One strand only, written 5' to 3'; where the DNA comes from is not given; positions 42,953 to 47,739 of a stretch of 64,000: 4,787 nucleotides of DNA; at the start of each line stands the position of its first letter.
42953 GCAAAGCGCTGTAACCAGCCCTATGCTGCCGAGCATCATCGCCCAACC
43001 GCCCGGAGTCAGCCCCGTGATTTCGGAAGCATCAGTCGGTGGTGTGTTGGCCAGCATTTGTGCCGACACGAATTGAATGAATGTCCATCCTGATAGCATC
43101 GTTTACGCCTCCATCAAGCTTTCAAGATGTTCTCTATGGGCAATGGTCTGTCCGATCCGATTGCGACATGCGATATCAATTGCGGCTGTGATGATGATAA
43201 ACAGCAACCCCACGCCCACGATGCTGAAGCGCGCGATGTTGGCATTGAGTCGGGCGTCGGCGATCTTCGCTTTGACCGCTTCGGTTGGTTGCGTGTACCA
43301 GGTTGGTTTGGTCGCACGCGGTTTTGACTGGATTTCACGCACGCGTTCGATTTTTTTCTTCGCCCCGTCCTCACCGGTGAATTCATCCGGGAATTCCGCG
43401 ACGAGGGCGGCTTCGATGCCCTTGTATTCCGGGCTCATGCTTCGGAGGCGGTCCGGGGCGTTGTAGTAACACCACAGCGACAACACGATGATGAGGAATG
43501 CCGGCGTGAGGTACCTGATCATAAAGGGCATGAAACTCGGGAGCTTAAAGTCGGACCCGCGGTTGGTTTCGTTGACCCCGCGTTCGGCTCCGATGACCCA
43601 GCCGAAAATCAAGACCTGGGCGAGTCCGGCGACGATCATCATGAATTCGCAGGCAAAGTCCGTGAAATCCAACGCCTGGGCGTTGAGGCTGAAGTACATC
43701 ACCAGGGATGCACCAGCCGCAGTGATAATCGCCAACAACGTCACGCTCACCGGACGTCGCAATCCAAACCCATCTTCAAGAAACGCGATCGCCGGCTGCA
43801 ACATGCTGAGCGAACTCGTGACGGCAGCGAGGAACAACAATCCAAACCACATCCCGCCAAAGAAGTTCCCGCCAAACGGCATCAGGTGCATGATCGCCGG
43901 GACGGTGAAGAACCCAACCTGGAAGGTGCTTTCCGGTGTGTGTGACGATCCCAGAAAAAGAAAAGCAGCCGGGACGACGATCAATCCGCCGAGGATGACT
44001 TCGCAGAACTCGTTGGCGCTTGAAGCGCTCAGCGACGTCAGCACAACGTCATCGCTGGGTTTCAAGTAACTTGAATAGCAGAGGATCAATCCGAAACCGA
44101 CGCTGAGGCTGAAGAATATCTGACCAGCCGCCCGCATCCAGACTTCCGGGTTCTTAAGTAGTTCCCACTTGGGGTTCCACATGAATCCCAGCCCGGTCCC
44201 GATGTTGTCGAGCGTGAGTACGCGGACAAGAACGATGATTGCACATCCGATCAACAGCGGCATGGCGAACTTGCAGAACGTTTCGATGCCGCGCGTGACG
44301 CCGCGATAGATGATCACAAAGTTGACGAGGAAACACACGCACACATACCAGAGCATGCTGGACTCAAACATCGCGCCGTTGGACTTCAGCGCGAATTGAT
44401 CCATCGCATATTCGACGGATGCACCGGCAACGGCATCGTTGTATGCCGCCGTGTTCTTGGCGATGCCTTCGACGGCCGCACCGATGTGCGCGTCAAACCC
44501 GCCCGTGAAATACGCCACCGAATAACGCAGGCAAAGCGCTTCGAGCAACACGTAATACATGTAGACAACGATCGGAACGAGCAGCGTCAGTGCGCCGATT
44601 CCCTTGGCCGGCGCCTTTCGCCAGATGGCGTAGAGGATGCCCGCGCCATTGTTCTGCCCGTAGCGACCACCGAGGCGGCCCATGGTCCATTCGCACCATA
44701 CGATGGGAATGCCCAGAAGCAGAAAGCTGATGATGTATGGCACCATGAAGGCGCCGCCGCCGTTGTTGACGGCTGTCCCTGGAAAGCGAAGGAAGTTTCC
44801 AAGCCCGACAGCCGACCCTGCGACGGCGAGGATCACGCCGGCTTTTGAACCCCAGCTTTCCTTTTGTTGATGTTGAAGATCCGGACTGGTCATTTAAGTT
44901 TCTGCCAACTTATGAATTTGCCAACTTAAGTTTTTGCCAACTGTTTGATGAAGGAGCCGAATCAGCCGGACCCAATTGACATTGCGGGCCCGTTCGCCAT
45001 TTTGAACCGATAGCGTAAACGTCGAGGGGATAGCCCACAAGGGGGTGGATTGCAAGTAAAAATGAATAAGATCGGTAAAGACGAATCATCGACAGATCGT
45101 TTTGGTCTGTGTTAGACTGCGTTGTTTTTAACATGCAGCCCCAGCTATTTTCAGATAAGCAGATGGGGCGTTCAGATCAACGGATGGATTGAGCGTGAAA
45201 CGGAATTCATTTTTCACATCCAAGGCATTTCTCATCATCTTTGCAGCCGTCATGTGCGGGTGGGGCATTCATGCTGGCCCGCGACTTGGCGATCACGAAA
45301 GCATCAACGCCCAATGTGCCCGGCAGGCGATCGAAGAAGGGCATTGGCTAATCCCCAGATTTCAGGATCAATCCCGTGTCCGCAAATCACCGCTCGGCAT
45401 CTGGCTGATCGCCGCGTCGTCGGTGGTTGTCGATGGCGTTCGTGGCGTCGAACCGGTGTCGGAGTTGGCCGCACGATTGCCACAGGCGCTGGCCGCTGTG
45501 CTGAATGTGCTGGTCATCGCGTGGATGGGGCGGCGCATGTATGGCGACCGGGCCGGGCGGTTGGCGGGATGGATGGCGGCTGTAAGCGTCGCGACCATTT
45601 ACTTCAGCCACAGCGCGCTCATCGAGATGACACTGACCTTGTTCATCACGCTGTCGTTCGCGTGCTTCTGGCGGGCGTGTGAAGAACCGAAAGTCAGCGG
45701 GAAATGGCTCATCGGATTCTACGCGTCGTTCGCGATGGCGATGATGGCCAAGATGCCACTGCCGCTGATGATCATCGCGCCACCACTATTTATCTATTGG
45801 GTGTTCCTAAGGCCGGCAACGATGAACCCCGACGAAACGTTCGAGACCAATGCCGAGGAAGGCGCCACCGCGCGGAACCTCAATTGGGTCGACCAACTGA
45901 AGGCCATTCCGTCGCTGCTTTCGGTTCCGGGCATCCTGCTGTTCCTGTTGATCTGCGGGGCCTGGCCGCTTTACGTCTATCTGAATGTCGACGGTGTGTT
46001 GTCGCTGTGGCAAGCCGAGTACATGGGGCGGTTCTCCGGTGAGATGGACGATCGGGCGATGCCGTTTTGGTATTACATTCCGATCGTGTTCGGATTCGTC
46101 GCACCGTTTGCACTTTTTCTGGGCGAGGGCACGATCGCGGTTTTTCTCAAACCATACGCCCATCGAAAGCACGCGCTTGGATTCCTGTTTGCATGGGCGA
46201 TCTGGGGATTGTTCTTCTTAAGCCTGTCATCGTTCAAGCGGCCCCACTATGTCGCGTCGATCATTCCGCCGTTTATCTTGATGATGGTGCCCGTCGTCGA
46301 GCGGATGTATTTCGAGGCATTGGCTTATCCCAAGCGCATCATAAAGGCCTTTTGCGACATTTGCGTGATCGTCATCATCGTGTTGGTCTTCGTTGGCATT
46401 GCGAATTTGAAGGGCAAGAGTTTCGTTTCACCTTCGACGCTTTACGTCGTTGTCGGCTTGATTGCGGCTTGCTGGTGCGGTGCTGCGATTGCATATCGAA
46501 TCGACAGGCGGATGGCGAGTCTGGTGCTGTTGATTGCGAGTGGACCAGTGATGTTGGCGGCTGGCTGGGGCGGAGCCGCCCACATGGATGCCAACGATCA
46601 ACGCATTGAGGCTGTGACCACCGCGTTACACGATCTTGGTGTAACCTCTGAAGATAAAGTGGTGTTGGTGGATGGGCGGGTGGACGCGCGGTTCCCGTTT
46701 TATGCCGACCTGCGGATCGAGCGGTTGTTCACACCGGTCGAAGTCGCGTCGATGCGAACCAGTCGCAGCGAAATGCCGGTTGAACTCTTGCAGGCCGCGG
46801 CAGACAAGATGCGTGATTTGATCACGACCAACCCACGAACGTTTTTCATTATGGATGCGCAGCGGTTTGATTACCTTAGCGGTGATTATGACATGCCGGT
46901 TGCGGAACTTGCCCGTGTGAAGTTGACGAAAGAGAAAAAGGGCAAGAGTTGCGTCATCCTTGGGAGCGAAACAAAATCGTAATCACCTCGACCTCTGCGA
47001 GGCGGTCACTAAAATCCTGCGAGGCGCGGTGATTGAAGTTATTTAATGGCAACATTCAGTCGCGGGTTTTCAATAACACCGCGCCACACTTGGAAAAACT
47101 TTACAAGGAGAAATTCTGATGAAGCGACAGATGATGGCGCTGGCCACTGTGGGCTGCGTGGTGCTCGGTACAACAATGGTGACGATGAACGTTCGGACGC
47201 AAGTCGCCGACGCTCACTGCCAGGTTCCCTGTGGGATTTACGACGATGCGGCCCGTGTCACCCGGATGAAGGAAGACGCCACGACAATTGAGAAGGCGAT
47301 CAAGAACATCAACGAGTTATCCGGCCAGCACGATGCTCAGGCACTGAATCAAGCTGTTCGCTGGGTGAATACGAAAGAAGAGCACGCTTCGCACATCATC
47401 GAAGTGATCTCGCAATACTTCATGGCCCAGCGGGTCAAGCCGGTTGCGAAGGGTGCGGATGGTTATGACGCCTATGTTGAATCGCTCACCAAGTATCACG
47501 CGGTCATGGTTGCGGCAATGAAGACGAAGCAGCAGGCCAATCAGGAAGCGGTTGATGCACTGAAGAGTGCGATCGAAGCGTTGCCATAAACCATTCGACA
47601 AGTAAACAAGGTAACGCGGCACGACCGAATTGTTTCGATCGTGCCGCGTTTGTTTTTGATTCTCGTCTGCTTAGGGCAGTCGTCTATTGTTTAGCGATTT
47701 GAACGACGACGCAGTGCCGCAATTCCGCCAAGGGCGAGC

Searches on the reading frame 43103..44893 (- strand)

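Call 14: search_protein_families(library=pfam, proteins=[window:43103-44893:-], max_evalue=0.001)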
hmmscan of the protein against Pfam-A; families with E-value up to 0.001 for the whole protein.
window:43103-44893:- (596 aa): 1 family
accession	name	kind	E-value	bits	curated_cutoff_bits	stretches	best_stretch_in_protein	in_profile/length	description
PF00209.24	SNF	-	1.5e-57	196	27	1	12-476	2-482/524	Sodium:neurotransmitter symporter family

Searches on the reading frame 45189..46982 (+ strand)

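Call 14: search_protein_families(library=pfam, proteins=[window:45189-46982:+], max_evalue=0.001)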
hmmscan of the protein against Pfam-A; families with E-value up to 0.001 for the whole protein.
window:45189-46982:+ (597 aa): 2 families
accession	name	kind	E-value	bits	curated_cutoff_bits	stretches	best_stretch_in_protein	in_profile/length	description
PF13231.12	PMT_2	-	1e-13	52.2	26.1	1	66-205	2-130/160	Dolichyl-phosphate-mannose-protein mannosyltransferase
PF02366.24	PMT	-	2.2e-08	34.4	22.7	1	88-203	78-198/245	Dolichyl-phosphate-mannose-protein mannosyltransferase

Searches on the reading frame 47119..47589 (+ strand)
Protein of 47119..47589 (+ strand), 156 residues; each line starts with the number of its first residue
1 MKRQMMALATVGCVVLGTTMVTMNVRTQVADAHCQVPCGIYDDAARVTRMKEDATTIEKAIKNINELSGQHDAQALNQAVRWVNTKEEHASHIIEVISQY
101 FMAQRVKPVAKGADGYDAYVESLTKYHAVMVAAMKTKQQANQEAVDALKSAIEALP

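Call 14: search_protein_families(library=pfam, proteins=[window:47119-47589:+], max_evalue=0.001)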
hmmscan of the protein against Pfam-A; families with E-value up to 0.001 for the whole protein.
window:47119-47589:+ (156 aa): 1 family
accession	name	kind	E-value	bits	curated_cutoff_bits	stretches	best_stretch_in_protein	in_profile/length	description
PF09055.16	Sod_Ni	-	4.5e-32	111.7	25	1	29-155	2-119/127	Nickel-containing superoxide dismutase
